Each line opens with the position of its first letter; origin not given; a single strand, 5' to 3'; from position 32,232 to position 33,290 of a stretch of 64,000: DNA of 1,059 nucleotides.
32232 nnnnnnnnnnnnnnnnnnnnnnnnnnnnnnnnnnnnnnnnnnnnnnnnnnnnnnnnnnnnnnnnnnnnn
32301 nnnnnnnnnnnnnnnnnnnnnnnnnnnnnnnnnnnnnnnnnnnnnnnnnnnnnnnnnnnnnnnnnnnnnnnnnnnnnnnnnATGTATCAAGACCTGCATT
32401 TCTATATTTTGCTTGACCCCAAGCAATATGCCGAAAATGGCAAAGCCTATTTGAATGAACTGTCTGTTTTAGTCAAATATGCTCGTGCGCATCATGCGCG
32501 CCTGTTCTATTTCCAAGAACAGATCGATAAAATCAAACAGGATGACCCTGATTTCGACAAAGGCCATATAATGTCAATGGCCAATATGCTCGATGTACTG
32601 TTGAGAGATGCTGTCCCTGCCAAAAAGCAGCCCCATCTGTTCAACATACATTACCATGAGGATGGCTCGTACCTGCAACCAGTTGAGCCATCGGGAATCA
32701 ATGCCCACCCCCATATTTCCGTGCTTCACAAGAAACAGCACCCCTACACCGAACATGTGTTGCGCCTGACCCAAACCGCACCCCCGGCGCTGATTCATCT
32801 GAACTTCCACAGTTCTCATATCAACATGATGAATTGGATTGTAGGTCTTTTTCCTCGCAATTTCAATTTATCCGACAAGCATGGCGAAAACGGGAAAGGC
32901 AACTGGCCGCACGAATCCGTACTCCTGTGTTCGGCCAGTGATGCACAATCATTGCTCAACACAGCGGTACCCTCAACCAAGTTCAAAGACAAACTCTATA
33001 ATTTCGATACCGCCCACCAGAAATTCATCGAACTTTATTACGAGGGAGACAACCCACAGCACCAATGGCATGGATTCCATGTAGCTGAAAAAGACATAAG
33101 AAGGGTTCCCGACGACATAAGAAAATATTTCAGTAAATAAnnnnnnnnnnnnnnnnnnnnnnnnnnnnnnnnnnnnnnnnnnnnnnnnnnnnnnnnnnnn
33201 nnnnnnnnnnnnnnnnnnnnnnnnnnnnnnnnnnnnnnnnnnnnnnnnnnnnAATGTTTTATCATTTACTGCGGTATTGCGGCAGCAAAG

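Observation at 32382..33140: Orphan 252-aa His-rich protein as putative effector of the cassette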

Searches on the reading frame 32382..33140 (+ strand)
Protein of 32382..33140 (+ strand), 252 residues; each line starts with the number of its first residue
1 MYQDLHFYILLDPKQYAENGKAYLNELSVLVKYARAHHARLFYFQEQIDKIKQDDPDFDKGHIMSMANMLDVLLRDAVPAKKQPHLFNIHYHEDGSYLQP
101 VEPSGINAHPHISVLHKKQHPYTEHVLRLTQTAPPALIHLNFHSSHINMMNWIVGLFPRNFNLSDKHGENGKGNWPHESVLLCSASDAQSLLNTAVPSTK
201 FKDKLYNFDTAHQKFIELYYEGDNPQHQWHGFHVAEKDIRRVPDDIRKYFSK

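Call 6: search_protein_families(library=pfam, proteins=[window:32382-33140:+], max_evalue=0.1)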
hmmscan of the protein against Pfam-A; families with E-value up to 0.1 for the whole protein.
window:32382-33140:+ (252 aa): 0 families

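Call 7: search_protein_families(library=padloc, proteins=[window:32382-33140:+], max_evalue=0.1)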
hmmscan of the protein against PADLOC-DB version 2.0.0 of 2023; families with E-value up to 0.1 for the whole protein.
window:32382-33140:+ (252 aa): 1 family
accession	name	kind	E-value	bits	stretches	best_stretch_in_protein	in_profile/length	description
PDLC03909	NsnC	-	2e-43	147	1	1-251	1-269/274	-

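Call 8: search_protein_families(library=ncbifam, proteins=[window:32382-33140:+], max_evalue=0.1)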
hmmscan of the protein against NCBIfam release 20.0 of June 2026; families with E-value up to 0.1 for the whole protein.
window:32382-33140:+ (252 aa): 0 families

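Call 11: find_homologous_proteins(query=window:32382-33137:+)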
Query window:32382-33137:+ (252 aa): 48 proteins with E <= 0.001 among 132 candidates.
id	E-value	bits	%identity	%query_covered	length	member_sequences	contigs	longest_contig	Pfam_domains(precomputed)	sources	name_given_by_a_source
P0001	1.1e-169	581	99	100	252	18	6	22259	-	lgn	-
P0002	1.3e-136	472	79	100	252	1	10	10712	-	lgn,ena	-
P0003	8.3e-65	237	43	99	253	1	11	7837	-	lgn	-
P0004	1.1e-53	201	41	96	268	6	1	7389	-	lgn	-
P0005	1.6e-53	200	42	100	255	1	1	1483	-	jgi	-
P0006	1.4e-52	197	41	100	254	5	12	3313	-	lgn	-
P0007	4.3e-52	195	42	100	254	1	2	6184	-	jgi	jgi:hypothetical protein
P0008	1.9e-49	187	39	100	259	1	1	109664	-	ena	-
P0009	1.0e-48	184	41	100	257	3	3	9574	-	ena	-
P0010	1.6e-47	180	36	100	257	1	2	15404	-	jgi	jgi:hypothetical protein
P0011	2.9e-47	180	39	100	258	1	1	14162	-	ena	-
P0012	1.3e-46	178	38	100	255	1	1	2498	-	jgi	jgi:hypothetical protein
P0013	4.6e-46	176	35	100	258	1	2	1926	-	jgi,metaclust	metaclust:\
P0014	8.3e-46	175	39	100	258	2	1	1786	-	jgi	jgi:hypothetical protein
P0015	9.8e-46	175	38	100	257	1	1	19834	-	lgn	-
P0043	8.0e-23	100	31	100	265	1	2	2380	-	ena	-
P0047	3.0e-15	75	48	37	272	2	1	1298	-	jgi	jgi:hypothetical protein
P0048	1.3e-12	66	46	36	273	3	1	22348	-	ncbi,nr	ncbi:MAG: hypothetical protein HQL01_09835 [Nitrospirae bacterium]|nr:hypothetical protein [Nitrospi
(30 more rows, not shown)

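Call 18: search_solved_structures(query=A1, max_evalue=10, show_alignments=2)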
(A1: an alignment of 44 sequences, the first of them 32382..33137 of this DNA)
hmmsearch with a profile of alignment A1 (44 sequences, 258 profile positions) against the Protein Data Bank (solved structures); distinct sequences matched with E-value up to 10: 1.
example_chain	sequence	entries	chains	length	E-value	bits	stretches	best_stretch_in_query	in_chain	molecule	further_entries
6tbm_O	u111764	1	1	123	0.45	13.3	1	125-192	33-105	SAGA-associated factor 11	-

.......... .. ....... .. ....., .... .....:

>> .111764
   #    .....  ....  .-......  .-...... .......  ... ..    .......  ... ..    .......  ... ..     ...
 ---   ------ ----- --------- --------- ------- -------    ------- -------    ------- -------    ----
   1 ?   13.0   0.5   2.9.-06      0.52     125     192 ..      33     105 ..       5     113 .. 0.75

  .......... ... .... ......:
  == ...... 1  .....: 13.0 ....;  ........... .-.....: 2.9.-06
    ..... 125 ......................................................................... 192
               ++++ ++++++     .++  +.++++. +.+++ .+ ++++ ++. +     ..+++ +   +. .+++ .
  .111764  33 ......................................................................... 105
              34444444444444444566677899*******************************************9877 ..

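Call 19: find_encoding_contigs(protein=P0001, flank=10000, max_places=6)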
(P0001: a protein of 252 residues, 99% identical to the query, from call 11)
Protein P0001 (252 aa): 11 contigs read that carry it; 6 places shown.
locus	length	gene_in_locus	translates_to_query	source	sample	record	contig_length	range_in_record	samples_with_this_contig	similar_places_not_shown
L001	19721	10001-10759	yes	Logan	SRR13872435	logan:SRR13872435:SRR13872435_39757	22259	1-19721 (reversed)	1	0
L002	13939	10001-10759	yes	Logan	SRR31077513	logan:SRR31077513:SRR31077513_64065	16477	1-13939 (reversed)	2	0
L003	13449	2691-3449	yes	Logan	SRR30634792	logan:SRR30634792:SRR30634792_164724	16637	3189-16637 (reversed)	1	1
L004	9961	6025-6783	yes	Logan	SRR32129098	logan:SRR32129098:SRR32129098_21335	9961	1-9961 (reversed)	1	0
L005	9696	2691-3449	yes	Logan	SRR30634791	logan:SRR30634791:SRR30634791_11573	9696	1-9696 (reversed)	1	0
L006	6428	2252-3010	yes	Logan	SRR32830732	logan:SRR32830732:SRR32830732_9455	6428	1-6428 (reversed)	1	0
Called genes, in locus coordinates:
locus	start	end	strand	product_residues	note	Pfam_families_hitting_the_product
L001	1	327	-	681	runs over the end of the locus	PF02518:HATPase_c, PF13589:HATPase_c_3, PF00183:HSP90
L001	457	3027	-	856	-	PF02861:Clp_N, PF00004:AAA, PF17871:AAA_lid_9, PF00158:Sigma54_activat, PF00004:AAA, PF07724:AAA_2, PF07728:AAA_5, PF10431:ClpB_D2-small, +9 more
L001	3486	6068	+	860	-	PF00521:DNA_topoisoIV, PF03989:DNA_gyraseA_C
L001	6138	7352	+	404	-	PF13428:TPR_14 (faint), PF07719:TPR_2 (faint), PF13424:TPR_12 (faint), PF13431:TPR_17 (faint)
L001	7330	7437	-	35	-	-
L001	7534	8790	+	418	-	PF03235:GmrSD_N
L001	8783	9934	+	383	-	PF02463:SMC_N (weak), PF13175:AAA_15, PF13476:AAA_23, PF13304:AAA_21, PF13175:AAA_15, PF12476:DUF3696 (weak)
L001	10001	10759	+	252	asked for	-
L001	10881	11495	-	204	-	PF13590:DUF4136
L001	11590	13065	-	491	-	PF16819:DUF5074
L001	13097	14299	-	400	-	-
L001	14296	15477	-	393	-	PF16819:DUF5074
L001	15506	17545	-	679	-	PF07715:Plug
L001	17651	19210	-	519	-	PF13304:AAA_21, PF14491:DUF4435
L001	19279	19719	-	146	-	?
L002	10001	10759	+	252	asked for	-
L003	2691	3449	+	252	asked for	-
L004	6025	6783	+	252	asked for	-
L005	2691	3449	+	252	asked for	-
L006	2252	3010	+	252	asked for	-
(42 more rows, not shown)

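Call 20: find_related_loci(query=A1, collection=genome_contigs, flank=7000)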
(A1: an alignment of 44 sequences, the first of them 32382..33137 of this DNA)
Query A1 (252 aa) in genome_contigs; peptide patterns used: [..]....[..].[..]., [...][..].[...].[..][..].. (x = any residue, [..] = any of these).
114 stretches matched a pattern; 16 encode a relative of the query (tblastn E <= 1e-3); 16 distinct loci.
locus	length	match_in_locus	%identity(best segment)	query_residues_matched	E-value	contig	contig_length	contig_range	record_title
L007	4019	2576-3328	39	1-250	2e-65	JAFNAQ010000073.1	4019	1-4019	MAG: Bacteroidetes bacterium isolate CTSoil_022 scaffold_47199, whole genome shotgun sequence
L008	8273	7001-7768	39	1-250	1e-59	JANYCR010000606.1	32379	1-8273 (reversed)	MAG: Leptospiraceae bacterium isolate 336R_metabinner_194_sub 336R_k141_1081655, whole genome shotgun sequence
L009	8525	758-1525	40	1-252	3e-55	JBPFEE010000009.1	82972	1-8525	MAG: Methylomicrobium sp. isolate Soil4ABin1 k141_192702, whole genome shotgun sequence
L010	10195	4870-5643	37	1-252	5e-50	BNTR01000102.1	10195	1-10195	Bacteroidia bacterium MS495-7 DNA, sequence102, whole genome shotgun sequence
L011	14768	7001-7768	39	1-252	2e-49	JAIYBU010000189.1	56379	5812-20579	MAG: Cytophagaceae bacterium isolate E1_MAG_00056 pond_E1_MAG_00056_000000000102, whole genome shotgun sequence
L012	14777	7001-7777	37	1-252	2e-46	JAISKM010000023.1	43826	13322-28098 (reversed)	MAG: Candidatus Symbiothrix sp. isolate Hs463_bin48 k119_93010, whole genome shotgun sequence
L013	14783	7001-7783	38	1-252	3e-46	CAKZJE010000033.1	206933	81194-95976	MAG TPA_asm: uncultured Methylomonas sp. isolate ERR2114805_bin.24_CONCOCT_v1.1_MAG genome assembly, contig: ERZ1034363.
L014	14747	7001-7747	34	1-250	6e-46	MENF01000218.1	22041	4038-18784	MAG: Bacteroidetes bacterium GWA2_32_17 gwa2_scaffold_8348, whole genome shotgun sequence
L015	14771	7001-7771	34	1-252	4e-45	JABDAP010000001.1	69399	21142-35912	MAG: Bacteroidetes bacterium isolate BWOrgHeat_Nextera11_MAG2 3300020660.a:Ga0206895_1002, whole genome shotgun sequence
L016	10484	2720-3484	35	1-252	6e-41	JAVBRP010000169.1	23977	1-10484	MAG: Bacteroidales bacterium isolate EPI_MAG_00198 c_000000561069, whole genome shotgun sequence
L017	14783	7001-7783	34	1-252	6e-35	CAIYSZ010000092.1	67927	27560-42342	MAG: uncultured proteobacterium isolate I3b_bin-080 genome assembly, contig: bin-080:092/116, whole genome shotgun seque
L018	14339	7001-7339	43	148-252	5e-22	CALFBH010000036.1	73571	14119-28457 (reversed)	MAG: uncultured Saprospiraceae bacterium isolate H3_Bin_Bin_187_1 genome assembly, contig: c_000000982772, whole genome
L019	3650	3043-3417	40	132-248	5e-22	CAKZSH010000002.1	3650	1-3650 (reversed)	MAG: uncultured Saprospiraceae bacterium isolate L1_Bin_METABAT__150_1 genome assembly, contig: c_000001498681, whole ge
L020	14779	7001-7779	46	1-252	8e-22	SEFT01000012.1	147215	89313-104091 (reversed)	MAG: Sphingobacteriales bacterium isolate PMG_265 scaffold_160, whole genome shotgun sequence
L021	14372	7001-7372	35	135-248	4e-15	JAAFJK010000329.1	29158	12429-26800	MAG: Cytophagales bacterium isolate bin9.concoct.b28b32b33.015 WN_Cytophagales_9_scaffold_746, whole genome shotgun sequ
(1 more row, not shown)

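Call 21: predict_structure(alignment_id=A1)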
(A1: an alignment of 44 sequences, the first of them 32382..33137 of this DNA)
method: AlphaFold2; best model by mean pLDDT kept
length: 252 residues; sequences in the alignment: 44
mean_pLDDT: 91.2   pTM: 0.85
mean pLDDT of the five models: 91.2, 89.7, 89.5, 87.7, 87.7
residues with pLDDT >= 90: 188; 70-90: 61; 50-70: 3; < 50: 0
segments of 3 or more residues with pLDDT < 50: none
pLDDT, mean of each block of 10 residues (from residue 1): 86 93 94 92 96 86 83 95 93 92 94 94 95 94 95 91 87 84 95 92 92 95 81 93 93 93
secondary structure, 60 per line:
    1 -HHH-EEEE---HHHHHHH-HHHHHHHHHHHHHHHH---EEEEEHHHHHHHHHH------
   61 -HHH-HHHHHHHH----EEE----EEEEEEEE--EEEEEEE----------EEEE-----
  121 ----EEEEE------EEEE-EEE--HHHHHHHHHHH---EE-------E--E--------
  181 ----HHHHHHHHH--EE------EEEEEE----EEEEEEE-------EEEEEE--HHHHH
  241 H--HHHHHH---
elements in order: E6-9 H13-19 H21-36 E40-44 H45-54 H66-73 E78-80 E85-92 E95-101 E112-115 E125-129 E136-139 E141-143 H146-156 H185-193 E204-209 E214-220 E228-233 H236-241 H244-249

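Call 24: fold_search(model_id=the predicted structure, library=pdb)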
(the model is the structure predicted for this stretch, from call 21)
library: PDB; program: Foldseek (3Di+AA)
matches with E <= 10: 507; with E <= 0.001: 0
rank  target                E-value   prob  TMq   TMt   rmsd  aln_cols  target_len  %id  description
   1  1k3r_B                1.0e-02  0.33  0.18  0.18  14.0       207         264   10  Crystal Structure of the Methyltransferase with a Knot from Methanobacterium thermoautotrophicum (released 2002-05-15)
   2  1k3r_A                1.6e-02  0.25  0.19  0.18  13.3       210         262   10  Crystal Structure of the Methyltransferase with a Knot from Methanobacterium thermoautotrophicum (released 2002-05-15)
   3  8qsu                  6.1e-02  0.12  0.15  0.14  14.1       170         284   12  Crystal structure of SPOUT1/CENP-32 bound to SAH (released 2024-10-23)
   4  7psg_B                7.8e-02  0.06  0.13  0.12  21.9       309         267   10  Structure of the ligand binding domain of the PacA (ECA2226) chemoreceptor of Pectobacterium atrosepticum SCRI1043 in  (released 2022-05-11)
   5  8qsw                  1.6e-01  0.12  0.16  0.14  13.6       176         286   12  Crystal structure of SPOUT1/CENP-32 | A356N catalytic site mutant (released 2024-10-23)
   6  5usx_A                1.6e-01  0.08  0.21  0.17  20.3       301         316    8  Crystal structure of thioredoxin-disulfide reductase from Vibrio vulnificus CMCP6 in complex with NADP and FAD (released 2017-02-22)
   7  7lnv_B                1.7e-01  0.13  0.17  0.17  14.7       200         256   12  Apo Structure of Isopentenyl Phosphate Kinase from Candidatus methanomethylophilus alvus (released 2021-12-29)
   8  4rg1_A                1.9e-01  0.08  0.17  0.16  13.4       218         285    9  Methyltransferase domain of C9orf114 (released 2014-10-15)
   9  1f6m_A                2.2e-01  0.23  0.22  0.18   9.0       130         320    8  CRYSTAL STRUCTURE OF A COMPLEX BETWEEN THIOREDOXIN REDUCTASE, THIOREDOXIN, AND THE NADP+ ANALOG, AADP+ (released 2000-08-30)
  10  5t87_F                2.5e-01  0.90  0.20  0.58   2.8        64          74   22  Crystal structure of CDI complex from Cupriavidus taiwanensis LMG 19424 (released 2017-09-13)
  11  4zcd_A                2.8e-01  0.23  0.20  0.17  12.2       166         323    8  Renalase in complex with NAD+ (released 2015-07-15)
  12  4xmr_B                3.2e-01  0.04  0.12  0.12  25.3       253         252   11  Crystal structure of the sensory domain of the Campylobacter jejuni chemoreceptor Tlp3 (CcmL) with isoleucine bound. (released 2015-11-04)
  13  5its_B                4.6e-01  0.07  0.18  0.23  15.0       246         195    8  Crystal structure of LOG from Corynebacterium glutamicum (released 2016-08-24)
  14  1k1x_A                4.9e-01  0.15  0.16  0.08   6.4        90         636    9  Crystal structure of 4-alpha-glucanotransferase from thermococcus litoralis (released 2003-06-17)
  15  8wwe_C                4.9e-01  0.12  0.17  0.13   6.8       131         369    8  Crystal structure of (R)-DHPS dehydrogenase HpsN from Ruegeria pomeroyi DSS-3 (released 2024-09-04)
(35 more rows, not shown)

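Call 49: find_homologous_proteins(query=A1, max_evalue=0.001)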
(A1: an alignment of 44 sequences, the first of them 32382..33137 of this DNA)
Query A1 (44 sequences) (252 aa, profile of the alignment): 236 proteins with E <= 0.001 among 3780 candidates; the best 120 are listed.
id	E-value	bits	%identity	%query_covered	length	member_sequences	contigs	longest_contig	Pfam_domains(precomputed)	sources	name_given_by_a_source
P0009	1.6e-111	390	41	100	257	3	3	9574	-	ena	-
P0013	2.4e-111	389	35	100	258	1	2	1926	-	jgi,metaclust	metaclust:\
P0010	2.4e-110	386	36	100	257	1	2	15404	-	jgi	jgi:hypothetical protein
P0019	1.2e-109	384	39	100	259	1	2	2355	-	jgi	jgi:hypothetical protein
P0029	1.8e-109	383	36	100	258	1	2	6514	-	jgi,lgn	-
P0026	5.2e-109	382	38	100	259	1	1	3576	-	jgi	jgi:hypothetical protein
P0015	3.9e-108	379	38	100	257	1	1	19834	-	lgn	-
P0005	1.4e-105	371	42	100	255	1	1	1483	-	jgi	-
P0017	2.3e-105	370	37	100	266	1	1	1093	-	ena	-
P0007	3.2e-105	369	42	100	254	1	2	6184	-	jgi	jgi:hypothetical protein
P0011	5.0e-105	369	39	100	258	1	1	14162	-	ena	-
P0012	5.6e-105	369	38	100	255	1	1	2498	-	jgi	jgi:hypothetical protein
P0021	2.1e-104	367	37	100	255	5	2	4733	-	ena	-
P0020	2.7e-104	366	39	100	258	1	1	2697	-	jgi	-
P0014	8.7e-104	365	39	100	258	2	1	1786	-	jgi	jgi:hypothetical protein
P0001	1.5e-87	312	99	100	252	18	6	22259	-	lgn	-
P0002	3.3e-84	301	79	100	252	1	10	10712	-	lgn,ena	-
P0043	4.4e-76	274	31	100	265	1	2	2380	-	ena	-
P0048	6.7e-49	185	46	36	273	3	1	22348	-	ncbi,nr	ncbi:MAG: hypothetical protein HQL01_09835 [Nitrospirae bacterium]|nr:hypothetical protein [Nitrospi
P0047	3.4e-44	169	48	37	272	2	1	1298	-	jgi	jgi:hypothetical protein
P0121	1.8e-36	144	47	37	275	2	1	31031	-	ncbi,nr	ncbi:MAG: hypothetical protein GY795_44780 [Desulfobacterales bacterium]|nr:hypothetical protein [De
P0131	3.7e-35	140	40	47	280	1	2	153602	-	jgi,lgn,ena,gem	-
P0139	2.6e-34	137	42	37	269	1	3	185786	-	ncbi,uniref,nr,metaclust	ncbi:hypothetical protein [Candidatus Magnetominusculus xianensis]|uniref:Uncharacterized protein n=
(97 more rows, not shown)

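Call 50: search_protein_families(library=padloc, proteins=[P0048, P0047, P0121, P0043], max_evalue=0.01)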
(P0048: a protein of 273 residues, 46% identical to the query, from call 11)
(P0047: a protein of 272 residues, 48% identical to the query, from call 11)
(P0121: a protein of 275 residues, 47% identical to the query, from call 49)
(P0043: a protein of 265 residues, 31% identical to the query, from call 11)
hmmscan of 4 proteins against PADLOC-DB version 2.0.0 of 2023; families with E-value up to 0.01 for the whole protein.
P0048 (273 aa): 3 families
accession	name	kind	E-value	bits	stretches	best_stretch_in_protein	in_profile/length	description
PDLC03909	NsnC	-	5.3e-59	198.1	1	23-268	15-271/274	-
PDLC03889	NsnC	-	8.9e-08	30.1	1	79-173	76-171/269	-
PDLC03892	NsnC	-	0.0015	16.2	1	209-257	208-258/281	-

P0047 (272 aa): 7 families
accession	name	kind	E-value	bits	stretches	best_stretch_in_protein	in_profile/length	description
PDLC03909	NsnC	-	6e-43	145.4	1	3-270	5-269/274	-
PDLC03889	NsnC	-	2.3e-33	114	1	3-178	1-178/269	-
PDLC03891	NsnC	-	4.8e-15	53.8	1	5-172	3-166/284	-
PDLC03896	NsnC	-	2.6e-12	44.9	1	4-165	2-160/319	-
PDLC03886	NsnC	-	8.3e-09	33.2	1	4-167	2-159/293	-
PDLC03900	NsnC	-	1e-06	26.6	1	90-175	90-175/272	-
PDLC03883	NsnC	-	0.00015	19.2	1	4-260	2-247/273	-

P0121 (275 aa): 5 families
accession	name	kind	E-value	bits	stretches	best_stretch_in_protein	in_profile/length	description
PDLC03909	NsnC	-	8.8e-56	187.5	1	7-274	7-268/274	-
PDLC03889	NsnC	-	2.3e-11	41.9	1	23-183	16-178/269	-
PDLC03888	NsnC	-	1.8e-07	29.4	1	161-260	140-229/251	-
PDLC03900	NsnC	-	4.2e-06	24.6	1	59-176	54-170/272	-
PDLC03892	NsnC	-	6.7e-05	20.6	1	130-260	119-252/281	-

P0043 (265 aa): 2 families
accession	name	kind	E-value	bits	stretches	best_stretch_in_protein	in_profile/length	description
PDLC03909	NsnC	-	1.2e-55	187.1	1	1-265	1-270/274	-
PDLC01830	CARF2--CARF_HEPN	-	0.0054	13.7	1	43-87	195-234/549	-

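Call 51: find_related_loci(query=A1, collection=viral_contigs, flank=7000)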
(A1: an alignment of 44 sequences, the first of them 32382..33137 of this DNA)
Query A1 (252 aa) in viral_contigs; peptide patterns used: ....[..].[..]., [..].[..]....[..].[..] (x = any residue, [..] = any of these).
165 stretches matched a pattern, but none encodes a relative of the query by tblastn (E <= 1e-3).

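Call 54: find_encoding_contigs(protein=P0002, flank=8000, max_places=3)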
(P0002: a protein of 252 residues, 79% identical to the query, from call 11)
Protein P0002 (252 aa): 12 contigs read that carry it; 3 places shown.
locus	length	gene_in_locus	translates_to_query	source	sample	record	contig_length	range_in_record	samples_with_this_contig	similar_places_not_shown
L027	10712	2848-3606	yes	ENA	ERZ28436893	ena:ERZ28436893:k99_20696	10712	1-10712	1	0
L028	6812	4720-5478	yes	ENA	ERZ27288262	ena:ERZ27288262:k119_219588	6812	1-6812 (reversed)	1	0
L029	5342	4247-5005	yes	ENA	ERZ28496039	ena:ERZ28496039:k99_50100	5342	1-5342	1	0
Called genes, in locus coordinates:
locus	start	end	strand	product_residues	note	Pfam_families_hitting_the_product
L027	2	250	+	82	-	?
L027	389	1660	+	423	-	PF03235:GmrSD_N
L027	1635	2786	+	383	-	PF02463:SMC_N (weak), PF13175:AAA_15, PF13476:AAA_23, PF13304:AAA_21 (weak), PF13175:AAA_15, PF13304:AAA_21, PF12476:DUF3696 (weak)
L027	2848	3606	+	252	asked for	-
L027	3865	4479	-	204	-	PF13590:DUF4136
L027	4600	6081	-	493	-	PF16819:DUF5074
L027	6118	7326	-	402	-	-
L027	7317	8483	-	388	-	PF16819:DUF5074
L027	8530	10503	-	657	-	PF07715:Plug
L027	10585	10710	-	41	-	?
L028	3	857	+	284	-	?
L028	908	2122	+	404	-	PF07719:TPR_2 (faint), PF13424:TPR_12 (faint), PF13428:TPR_14 (faint), PF13431:TPR_17 (faint)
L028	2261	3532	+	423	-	PF03235:GmrSD_N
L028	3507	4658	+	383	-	PF02463:SMC_N (weak), PF13175:AAA_15, PF13476:AAA_23, PF13304:AAA_21 (weak), PF13175:AAA_15, PF13304:AAA_21, PF12476:DUF3696 (weak)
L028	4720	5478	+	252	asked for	-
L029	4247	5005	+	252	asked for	-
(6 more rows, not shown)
